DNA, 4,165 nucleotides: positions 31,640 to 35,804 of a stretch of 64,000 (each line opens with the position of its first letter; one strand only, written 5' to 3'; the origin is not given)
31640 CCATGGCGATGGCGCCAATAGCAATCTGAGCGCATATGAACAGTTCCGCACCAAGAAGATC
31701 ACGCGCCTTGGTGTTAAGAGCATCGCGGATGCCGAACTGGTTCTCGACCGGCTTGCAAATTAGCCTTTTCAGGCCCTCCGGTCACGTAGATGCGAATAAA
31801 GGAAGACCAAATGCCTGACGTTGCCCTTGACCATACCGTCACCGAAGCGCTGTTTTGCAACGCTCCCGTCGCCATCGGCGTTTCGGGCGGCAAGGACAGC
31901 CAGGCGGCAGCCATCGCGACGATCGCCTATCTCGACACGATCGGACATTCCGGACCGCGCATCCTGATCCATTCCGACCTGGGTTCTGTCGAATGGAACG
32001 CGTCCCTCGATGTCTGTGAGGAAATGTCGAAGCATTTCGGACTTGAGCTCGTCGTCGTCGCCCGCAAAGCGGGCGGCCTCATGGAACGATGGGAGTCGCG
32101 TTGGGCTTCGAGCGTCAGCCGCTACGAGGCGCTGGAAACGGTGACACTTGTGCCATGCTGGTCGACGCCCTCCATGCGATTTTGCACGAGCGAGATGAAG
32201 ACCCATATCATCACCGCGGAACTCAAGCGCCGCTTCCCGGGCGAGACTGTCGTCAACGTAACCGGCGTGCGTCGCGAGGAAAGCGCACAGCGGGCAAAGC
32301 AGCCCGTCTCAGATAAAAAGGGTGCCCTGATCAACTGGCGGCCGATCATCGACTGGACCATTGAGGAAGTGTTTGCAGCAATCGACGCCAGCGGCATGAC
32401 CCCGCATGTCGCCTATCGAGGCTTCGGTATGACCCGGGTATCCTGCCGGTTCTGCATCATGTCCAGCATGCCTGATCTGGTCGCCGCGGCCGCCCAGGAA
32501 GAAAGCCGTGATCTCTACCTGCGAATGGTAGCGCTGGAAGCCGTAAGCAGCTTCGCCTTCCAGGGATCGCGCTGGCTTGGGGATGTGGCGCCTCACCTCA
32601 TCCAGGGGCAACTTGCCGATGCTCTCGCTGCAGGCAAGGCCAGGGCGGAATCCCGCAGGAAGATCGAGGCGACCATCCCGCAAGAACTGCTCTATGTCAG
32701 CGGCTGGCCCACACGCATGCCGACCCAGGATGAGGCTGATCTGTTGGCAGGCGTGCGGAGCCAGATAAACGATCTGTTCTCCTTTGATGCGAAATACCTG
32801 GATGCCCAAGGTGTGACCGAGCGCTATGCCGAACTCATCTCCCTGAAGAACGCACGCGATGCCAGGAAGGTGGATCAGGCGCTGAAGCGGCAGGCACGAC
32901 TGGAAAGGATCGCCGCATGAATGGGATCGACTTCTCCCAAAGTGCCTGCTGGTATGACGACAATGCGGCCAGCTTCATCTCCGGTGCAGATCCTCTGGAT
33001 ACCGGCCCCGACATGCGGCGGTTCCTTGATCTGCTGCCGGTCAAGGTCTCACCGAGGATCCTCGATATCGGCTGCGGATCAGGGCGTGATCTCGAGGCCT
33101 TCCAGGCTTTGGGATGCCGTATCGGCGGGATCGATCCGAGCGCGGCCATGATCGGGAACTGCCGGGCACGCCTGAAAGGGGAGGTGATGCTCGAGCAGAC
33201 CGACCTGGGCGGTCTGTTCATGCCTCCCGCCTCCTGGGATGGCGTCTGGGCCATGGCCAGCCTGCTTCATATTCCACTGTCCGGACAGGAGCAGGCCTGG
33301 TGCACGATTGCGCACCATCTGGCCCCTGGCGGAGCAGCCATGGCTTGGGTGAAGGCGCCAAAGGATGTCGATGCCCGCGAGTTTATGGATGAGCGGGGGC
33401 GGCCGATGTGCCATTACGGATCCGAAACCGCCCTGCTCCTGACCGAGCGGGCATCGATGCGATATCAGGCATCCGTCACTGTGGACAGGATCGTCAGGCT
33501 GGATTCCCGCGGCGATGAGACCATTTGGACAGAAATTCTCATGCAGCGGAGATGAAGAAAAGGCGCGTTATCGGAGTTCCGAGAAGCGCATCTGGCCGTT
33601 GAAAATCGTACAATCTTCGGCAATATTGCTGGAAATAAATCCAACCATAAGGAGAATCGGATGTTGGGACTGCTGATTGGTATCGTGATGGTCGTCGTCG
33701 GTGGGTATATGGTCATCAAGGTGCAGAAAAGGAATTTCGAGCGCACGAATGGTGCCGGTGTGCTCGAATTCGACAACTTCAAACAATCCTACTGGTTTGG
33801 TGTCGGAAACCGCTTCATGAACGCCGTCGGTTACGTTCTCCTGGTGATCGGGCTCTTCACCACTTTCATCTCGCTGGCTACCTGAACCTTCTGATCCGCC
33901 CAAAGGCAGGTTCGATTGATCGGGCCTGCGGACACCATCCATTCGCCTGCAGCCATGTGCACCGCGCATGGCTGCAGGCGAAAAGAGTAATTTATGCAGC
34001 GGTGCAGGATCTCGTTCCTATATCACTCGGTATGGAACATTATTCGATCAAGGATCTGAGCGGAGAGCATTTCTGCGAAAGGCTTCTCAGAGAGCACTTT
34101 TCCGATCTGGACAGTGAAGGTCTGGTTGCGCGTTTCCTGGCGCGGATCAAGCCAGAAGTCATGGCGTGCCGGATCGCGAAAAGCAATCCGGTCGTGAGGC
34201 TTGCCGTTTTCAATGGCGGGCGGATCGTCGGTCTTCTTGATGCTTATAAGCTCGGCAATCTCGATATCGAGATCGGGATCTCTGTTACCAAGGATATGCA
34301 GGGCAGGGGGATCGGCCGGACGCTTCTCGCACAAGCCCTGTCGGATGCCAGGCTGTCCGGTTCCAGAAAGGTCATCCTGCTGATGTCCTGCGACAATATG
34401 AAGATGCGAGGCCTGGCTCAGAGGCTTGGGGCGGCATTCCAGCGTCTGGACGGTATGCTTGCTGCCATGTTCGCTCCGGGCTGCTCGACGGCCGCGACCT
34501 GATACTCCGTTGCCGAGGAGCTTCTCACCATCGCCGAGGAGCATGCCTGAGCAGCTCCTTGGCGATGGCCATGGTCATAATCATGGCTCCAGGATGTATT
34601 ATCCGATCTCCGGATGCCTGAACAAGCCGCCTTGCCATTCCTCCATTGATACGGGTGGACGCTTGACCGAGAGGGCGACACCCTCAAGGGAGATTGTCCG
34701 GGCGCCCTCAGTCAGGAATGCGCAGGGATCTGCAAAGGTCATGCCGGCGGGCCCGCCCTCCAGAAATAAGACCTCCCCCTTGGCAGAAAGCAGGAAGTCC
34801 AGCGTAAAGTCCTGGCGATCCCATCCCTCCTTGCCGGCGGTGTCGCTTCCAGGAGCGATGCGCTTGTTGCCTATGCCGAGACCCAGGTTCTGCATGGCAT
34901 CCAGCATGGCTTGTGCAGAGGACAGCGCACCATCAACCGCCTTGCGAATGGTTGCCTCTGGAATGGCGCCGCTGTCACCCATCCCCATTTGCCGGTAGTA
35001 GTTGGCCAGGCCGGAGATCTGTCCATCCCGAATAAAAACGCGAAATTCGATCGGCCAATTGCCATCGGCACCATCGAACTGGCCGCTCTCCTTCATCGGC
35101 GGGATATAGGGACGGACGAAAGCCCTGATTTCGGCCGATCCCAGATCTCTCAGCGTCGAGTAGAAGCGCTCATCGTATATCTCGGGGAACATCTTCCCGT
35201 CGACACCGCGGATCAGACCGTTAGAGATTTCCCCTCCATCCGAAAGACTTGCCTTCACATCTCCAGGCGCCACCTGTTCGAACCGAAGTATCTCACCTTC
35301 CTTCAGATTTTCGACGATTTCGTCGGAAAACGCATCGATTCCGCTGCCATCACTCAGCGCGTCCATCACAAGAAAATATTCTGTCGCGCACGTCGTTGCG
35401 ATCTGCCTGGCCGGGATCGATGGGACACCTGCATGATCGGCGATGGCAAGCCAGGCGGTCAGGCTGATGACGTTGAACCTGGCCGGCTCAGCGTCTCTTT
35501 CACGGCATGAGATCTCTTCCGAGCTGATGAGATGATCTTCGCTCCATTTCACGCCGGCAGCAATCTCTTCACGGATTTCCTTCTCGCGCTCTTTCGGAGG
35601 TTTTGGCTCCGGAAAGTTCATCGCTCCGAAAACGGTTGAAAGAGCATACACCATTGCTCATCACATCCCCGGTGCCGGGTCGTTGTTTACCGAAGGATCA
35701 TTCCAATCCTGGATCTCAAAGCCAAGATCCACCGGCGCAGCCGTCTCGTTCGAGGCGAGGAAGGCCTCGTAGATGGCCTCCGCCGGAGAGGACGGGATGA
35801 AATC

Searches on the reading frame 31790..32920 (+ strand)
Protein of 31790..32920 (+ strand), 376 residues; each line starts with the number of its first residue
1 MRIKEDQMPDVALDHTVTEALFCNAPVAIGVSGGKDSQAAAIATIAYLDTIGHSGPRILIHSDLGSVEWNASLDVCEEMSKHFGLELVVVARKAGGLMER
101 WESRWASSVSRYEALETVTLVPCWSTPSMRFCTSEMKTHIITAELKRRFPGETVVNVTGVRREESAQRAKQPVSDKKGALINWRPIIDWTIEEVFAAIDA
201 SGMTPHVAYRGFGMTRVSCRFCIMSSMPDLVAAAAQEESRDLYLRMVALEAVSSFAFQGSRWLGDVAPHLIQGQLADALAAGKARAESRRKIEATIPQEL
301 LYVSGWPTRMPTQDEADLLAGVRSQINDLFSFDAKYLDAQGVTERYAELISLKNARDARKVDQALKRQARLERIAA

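Call 10: search_protein_families(library=pfam, proteins=[window:31790-32920:+], max_evalue=0.01)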
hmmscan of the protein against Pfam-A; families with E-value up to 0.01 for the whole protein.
window:31790-32920:+ (376 aa): 1 family
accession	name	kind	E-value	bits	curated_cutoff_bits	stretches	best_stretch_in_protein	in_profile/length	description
PF01507.26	PAPS_reduct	-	1.3e-11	45.3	22.5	1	28-209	3-160/175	Phosphoadenosine phosphosulfate reductase domain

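Call 60: find_encoding_contigs(protein=window:31790-32920:+, flank=10000, max_places=1)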
Protein window:31790-32920:+ (376 aa): no gene with exactly this product is on record in the collection.

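Call 100: search_protein_families(library=padloc, proteins=[window:31790-32920:+], max_evalue=0.001)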
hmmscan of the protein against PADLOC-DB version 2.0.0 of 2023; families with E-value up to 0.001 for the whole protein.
window:31790-32920:+ (376 aa): 5 families
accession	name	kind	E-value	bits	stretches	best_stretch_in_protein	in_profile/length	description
PDLC02510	BrxP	-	4.6e-14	49.6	1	48-243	149-335/779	BrxP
PDLC02782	SspD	-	9.3e-06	23.5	1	126-251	79-200/277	SspD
PDLC02662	DndC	-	1.3e-05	22.4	0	126-171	124-170/481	DndC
PDLC02661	DndC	-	9.2e-05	19.6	0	127-171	121-166/468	DndC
PDLC03333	MTase_II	-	0.00015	18.5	1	22-171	38-186/544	Type II methyltransferase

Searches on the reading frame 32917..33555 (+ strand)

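Call 10: search_protein_families(library=pfam, proteins=[window:32917-33555:+], max_evalue=0.01)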
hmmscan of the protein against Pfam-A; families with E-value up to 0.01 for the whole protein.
window:32917-33555:+ (212 aa): 6 families
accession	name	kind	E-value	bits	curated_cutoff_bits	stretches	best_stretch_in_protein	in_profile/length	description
PF13649.12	Methyltransf_25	-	5.4e-15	56.3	27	1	48-139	1-97/97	Methyltransferase domain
PF08241.18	Methyltransf_11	-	6.9e-13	49.5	21.2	1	49-141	1-93/95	Methyltransferase domain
PF08242.18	Methyltransf_12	-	8.4e-12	46.1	30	1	49-139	1-96/98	Methyltransferase domain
PF13489.12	Methyltransf_23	-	1.6e-09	38.1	27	1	35-143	11-116/164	Methyltransferase domain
PF13847.12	Methyltransf_31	-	0.0011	19.1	27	1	47-87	6-49/145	Methyltransferase domain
PF07021.18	MetW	-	0.0035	17.4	21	1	42-85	11-55/193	Methionine biosynthesis protein MetW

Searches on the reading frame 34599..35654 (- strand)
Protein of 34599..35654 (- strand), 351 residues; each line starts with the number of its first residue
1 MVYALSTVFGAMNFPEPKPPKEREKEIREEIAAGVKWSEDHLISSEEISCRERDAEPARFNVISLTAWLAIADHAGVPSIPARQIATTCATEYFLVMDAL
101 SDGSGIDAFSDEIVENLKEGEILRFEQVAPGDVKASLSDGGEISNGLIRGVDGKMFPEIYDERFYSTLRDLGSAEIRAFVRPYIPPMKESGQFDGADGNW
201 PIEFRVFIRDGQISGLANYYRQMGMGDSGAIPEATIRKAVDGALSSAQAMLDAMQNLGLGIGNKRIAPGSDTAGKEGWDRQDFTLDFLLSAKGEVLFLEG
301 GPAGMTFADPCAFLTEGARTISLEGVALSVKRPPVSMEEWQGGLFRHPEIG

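Call 11: search_protein_families(library=pfam, proteins=[window:34599-35654:-], max_evalue=0.01)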
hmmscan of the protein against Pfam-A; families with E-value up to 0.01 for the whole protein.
window:34599-35654:- (351 aa): 1 family
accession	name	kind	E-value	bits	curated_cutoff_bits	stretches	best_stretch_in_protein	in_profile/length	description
PF18299.6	R2K_2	-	0.0024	18.2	26.2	1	200-245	64-105/147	ATP-grasp domain, R2K clade family 2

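Call 103: search_protein_families(library=phrogs, proteins=[window:34599-35654:-], max_evalue=0.001)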
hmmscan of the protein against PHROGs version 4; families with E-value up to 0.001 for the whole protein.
window:34599-35654:- (351 aa): 0 families
